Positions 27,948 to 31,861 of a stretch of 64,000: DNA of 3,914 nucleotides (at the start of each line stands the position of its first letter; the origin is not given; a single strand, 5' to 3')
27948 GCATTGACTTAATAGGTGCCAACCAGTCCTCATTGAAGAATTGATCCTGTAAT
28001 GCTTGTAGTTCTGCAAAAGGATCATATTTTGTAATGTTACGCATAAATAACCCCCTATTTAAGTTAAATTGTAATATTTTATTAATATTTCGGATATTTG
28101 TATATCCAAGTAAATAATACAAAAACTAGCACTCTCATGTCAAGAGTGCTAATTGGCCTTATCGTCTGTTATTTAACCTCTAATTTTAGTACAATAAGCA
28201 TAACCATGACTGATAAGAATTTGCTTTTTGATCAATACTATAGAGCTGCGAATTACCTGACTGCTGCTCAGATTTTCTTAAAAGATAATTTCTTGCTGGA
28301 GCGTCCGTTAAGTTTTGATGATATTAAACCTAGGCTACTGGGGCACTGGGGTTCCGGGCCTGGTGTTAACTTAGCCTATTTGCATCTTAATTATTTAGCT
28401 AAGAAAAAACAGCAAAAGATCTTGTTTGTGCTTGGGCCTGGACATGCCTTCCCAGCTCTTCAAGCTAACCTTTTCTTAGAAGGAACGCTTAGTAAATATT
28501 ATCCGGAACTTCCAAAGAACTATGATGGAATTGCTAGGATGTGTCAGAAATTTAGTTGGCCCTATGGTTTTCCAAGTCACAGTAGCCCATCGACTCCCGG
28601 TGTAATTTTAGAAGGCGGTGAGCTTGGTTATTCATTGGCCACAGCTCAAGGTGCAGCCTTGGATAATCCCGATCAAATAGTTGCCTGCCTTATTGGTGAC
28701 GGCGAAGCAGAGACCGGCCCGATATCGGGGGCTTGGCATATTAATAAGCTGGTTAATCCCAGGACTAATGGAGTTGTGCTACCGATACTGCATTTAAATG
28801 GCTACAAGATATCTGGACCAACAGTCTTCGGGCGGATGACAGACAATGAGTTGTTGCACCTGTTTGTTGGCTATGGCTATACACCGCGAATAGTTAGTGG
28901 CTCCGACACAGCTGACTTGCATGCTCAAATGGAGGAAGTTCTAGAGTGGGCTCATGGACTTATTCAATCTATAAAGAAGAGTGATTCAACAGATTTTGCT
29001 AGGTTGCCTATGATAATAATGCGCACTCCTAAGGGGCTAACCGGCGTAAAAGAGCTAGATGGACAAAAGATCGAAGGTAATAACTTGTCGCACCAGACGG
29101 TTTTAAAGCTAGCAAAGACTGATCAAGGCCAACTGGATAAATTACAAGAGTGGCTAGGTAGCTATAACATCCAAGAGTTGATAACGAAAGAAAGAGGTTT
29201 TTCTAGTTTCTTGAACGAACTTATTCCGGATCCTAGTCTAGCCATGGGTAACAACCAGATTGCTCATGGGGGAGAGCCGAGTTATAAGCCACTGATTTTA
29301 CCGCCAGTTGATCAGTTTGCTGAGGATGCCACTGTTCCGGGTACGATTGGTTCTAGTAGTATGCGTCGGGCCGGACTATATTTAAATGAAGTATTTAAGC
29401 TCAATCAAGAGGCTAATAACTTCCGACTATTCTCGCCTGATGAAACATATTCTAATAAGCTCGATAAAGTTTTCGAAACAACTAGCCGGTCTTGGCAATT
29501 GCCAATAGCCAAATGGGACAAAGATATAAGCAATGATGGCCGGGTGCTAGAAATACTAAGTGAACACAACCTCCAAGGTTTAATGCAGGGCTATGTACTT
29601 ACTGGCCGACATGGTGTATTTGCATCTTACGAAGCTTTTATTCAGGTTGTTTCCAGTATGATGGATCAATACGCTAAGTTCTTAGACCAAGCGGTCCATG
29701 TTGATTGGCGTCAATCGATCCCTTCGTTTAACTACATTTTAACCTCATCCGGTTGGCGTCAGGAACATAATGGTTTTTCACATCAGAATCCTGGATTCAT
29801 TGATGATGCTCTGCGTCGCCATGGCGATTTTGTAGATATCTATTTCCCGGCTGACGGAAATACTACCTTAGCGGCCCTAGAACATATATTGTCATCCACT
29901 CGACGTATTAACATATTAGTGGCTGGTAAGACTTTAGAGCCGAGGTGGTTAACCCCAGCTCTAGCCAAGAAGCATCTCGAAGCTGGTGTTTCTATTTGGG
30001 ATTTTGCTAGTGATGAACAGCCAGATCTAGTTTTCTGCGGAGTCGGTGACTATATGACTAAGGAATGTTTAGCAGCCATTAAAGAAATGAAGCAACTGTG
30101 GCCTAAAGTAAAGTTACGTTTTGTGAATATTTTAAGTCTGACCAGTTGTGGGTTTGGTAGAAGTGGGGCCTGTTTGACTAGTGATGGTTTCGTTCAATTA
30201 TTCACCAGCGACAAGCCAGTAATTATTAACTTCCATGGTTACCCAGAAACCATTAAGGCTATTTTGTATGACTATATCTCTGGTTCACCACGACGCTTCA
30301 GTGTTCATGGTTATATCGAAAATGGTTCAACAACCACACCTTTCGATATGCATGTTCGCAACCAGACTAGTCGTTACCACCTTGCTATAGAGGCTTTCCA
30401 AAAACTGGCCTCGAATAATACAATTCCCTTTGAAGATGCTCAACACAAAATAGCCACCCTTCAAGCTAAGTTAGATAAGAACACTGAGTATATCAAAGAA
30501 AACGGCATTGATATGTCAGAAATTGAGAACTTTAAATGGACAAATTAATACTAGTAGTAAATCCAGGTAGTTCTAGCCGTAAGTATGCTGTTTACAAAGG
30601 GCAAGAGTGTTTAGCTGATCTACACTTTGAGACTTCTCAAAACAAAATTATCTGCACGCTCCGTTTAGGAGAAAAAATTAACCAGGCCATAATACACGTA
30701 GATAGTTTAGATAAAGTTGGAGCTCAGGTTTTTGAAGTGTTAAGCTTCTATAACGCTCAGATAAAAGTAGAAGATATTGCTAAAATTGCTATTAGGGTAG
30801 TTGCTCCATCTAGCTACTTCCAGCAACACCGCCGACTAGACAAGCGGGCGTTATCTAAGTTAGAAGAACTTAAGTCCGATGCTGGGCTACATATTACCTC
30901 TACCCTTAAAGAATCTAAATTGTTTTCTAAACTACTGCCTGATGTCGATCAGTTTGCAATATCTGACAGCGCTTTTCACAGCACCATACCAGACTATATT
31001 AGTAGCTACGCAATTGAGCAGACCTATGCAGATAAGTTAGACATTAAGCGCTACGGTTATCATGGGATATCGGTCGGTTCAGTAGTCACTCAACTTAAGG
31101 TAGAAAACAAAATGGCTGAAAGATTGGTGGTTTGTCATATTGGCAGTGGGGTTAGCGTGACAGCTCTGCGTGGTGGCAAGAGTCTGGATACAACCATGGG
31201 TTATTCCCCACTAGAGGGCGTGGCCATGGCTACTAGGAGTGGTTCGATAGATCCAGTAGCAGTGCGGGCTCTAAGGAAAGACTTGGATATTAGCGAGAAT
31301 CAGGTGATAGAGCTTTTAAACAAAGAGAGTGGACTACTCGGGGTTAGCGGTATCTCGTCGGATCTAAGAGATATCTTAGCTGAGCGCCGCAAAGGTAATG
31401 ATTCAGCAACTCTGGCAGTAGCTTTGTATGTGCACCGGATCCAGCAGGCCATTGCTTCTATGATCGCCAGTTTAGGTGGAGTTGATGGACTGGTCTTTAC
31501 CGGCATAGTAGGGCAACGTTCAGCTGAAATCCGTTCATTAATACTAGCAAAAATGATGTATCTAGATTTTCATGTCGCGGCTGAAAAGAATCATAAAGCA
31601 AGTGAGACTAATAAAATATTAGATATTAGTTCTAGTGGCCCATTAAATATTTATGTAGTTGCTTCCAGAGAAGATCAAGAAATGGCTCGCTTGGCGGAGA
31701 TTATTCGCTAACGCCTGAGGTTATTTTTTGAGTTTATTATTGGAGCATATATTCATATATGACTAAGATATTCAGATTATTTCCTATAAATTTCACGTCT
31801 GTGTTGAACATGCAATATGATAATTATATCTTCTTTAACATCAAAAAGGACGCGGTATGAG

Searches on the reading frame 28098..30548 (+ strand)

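Call 43: search_protein_families(library=pfam, proteins=[window:28098-30548:+], max_evalue=0.001)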
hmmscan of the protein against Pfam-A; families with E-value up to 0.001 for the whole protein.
window:28098-30548:+ (816 aa): 3 families
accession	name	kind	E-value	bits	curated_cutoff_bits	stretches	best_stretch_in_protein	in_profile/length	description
PF09364.15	XFP_N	-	4.7e-126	420.9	23.7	1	44-392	10-362/364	XFP N-terminal domain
PF03894.20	XFP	-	4.8e-72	241.9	22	1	425-600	3-177/177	D-xylulose 5-phosphate/D-fructose 6-phosphate phosphoketolase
PF09363.15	XFP_C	-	9.7e-57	192.1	23.4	1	611-814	1-202/202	XFP C-terminal domain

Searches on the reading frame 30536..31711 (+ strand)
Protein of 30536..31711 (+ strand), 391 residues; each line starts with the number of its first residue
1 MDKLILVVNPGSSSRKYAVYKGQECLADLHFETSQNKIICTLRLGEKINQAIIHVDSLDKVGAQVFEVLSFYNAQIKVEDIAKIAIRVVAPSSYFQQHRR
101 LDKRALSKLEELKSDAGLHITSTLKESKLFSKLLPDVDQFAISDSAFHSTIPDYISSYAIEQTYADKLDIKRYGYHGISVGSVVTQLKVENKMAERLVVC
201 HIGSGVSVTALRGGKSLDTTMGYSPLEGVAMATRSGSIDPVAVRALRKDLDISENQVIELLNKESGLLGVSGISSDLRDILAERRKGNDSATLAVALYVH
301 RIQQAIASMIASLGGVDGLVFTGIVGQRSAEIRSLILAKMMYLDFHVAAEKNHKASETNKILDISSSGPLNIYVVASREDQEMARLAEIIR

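Call 43: search_protein_families(library=pfam, proteins=[window:30536-31711:+], max_evalue=0.001)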
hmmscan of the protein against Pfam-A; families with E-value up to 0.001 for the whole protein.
window:30536-31711:+ (391 aa): 1 family
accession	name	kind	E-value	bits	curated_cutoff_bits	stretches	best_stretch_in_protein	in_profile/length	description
PF00871.23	Acetate_kinase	-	1.5e-83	281.1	22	1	4-384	1-391/392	Acetokinase family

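Call 45: list_cluster_members(proteins=[P0017, P0001, window:30536-31711:+, window:21038-22072:-, window:24686-26308:+, window:35408-37090:+, window:8417-9970:+])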
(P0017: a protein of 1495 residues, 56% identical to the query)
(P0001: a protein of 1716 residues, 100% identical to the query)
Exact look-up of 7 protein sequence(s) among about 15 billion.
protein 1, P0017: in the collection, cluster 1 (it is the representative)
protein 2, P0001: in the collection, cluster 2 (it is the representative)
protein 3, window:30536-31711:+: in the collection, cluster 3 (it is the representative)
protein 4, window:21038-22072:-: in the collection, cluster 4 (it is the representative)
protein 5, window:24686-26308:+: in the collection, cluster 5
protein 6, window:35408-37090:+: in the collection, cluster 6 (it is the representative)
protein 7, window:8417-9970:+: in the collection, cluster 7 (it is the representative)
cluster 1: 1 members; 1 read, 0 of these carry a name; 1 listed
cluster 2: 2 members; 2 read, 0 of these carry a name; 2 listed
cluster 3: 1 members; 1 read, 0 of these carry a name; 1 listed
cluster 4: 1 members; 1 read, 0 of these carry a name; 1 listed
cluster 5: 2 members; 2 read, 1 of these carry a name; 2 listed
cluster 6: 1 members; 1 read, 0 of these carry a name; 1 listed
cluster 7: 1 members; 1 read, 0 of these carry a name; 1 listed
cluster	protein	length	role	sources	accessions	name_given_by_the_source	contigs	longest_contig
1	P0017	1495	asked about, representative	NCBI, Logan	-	-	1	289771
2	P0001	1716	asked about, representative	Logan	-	-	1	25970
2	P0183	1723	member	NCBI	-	-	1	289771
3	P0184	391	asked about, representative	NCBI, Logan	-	-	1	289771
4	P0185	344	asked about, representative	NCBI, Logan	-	-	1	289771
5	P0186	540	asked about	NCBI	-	-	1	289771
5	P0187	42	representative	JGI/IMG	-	hypothetical protein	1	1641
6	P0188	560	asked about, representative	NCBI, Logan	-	-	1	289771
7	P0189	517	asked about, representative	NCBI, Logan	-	-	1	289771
